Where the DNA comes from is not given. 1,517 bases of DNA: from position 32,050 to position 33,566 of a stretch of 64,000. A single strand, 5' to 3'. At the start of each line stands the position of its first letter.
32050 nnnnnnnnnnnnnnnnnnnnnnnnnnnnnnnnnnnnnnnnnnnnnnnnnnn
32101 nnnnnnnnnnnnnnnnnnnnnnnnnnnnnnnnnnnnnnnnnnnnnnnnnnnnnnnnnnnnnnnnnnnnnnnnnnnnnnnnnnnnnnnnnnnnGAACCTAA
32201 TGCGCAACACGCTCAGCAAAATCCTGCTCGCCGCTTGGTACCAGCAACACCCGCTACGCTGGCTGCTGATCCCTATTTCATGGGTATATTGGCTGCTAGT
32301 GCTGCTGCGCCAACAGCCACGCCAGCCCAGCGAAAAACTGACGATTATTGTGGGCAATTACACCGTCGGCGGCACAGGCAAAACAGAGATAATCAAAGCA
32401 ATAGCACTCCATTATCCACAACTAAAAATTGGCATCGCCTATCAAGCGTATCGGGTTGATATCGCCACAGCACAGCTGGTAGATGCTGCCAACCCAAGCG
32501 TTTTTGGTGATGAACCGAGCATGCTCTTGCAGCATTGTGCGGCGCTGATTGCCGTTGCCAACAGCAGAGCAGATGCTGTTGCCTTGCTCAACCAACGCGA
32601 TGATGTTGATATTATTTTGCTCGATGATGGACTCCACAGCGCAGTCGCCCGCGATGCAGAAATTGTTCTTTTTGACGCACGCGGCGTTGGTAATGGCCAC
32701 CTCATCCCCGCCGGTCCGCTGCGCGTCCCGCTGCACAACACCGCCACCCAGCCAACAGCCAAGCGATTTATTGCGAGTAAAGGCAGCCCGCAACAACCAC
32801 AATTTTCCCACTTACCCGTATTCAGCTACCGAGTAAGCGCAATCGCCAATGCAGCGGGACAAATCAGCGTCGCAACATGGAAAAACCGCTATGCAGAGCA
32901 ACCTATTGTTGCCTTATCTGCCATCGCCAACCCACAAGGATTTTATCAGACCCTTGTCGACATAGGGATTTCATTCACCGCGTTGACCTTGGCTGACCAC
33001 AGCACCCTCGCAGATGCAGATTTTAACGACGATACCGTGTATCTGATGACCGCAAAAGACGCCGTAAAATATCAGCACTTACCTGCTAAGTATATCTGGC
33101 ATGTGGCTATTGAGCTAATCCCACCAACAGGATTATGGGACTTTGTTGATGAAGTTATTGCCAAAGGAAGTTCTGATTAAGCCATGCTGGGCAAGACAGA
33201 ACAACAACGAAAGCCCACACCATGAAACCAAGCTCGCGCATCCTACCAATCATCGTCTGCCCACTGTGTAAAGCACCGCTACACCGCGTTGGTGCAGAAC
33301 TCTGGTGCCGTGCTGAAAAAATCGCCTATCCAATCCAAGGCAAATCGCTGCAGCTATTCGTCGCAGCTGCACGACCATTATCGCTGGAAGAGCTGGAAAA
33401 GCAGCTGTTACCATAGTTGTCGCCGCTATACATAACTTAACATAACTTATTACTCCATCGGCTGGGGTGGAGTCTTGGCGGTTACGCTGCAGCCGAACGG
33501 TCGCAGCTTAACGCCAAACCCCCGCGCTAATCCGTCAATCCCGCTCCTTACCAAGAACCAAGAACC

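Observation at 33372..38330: Tandem duplication of a secreted Sel1-repeat gene with massive in-frame expansion of near-identical 108-bp repeats (contingency-locus-like)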

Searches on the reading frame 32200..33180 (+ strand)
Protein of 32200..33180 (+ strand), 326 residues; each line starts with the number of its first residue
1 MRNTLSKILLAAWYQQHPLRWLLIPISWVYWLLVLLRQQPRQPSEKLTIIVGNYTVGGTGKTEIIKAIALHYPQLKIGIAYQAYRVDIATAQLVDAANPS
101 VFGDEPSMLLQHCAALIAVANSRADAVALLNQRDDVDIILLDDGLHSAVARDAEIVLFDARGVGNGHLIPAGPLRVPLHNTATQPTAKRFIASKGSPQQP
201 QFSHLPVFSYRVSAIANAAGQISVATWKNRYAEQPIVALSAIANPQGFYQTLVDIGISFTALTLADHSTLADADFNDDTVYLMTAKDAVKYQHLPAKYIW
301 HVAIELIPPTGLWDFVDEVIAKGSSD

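Call 9: search_protein_families(library=pfam, proteins=[window:32200-33180:+])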
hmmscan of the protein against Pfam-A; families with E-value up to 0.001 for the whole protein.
window:32200-33180:+ (326 aa): 1 family
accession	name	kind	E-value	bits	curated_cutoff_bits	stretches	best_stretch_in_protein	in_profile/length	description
PF02606.20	LpxK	-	2.4e-55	188.4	27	1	19-320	1-327/328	Tetraacyldisaccharide-1-P 4'-kinase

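Call 17: find_encoding_contigs(protein=window:32200-33180:+, flank=10000, max_places=10)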
Protein window:32200-33180:+ (326 aa): no gene with exactly this product is on record in the collection.

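Call 19: find_related_loci(query=window:32200-33180:+, collection=genome_contigs, flank=10000)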
Query window:32200-33180:+ (326 aa) in genome_contigs; peptide patterns used: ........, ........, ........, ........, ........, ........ (x = any residue, [..] = any of these).
67 stretches matched a pattern, but none encodes a relative of the query by tblastn (E <= 1e-3).
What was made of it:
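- Tried and rejected: The genome scan with LpxK found no relative (call 19).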

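Call 25: find_homologous_proteins(query=window:32200-33180:+, max_evalue=1e-10)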
Query window:32200-33180:+ (326 aa): 6383 proteins with E <= 1e-10 among 8000 candidates; the best 120 are listed.
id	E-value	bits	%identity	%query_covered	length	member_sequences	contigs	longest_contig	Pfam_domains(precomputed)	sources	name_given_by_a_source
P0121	7.1e-214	727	100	100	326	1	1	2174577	PF02606.21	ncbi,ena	-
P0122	4.3e-42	163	34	99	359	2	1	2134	PF02606.21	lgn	-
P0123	4.9e-42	163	36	99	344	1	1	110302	PF02606.21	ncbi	-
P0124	2.6e-41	160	34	96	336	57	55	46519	PF02606.21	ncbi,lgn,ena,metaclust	metaclust:\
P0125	2.6e-40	157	35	92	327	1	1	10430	PF02606.21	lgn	-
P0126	5.0e-40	156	35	96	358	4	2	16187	PF02606.21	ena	-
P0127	7.2e-40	155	36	84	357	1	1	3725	PF02606.21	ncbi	ncbi:MAG: tetraacyldisaccharide 4'-kinase [Noviherbaspirillum sp.]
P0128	4.6e-39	153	34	96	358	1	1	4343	PF02606.21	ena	-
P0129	4.9e-39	153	37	92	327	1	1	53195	PF02606.21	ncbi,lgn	ncbi:MAG: tetraacyldisaccharide 4'-kinase [Methylophagaceae bacterium]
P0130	1.4e-38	151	35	96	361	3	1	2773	PF02606.21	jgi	jgi:tetraacyldisaccharide 4'-kinase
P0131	1.6e-38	151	37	95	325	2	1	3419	PF02606.21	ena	-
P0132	1.7e-38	151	36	91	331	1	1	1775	PF02606.21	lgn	-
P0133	2.1e-38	151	32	96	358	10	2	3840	PF02606.21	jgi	jgi:tetraacyldisaccharide 4'-kinase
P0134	2.1e-38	151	35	92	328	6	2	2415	PF02606.21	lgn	-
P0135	2.1e-38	151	32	94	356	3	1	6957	PF02606.21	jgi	jgi:tetraacyldisaccharide 4'-kinase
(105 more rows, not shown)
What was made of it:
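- The source contig is a single 2.17-Mb sequence (call 25).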

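Call 27: find_encoding_contigs(protein=P0121, flank=10000, max_places=10)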
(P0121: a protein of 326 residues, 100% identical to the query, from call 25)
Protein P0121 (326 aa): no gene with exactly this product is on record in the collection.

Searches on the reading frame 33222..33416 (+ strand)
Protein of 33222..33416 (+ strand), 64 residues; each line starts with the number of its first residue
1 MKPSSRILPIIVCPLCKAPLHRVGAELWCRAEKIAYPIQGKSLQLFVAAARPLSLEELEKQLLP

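Call 9: search_protein_families(library=pfam, proteins=[window:33222-33416:+])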
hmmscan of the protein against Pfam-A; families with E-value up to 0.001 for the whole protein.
window:33222-33416:+ (64 aa): 1 family
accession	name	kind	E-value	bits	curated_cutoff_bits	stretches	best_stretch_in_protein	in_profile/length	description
PF03966.22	Trm112p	-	1.4e-11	44.6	22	1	6-39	3-38/40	Trm112p-like protein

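Call 62: search_protein_families(library=ncbifam, proteins=[window:33222-33413:+], max_evalue=0.00001)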
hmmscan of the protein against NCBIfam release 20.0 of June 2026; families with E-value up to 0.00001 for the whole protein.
window:33222-33413:+ (64 aa): 0 families
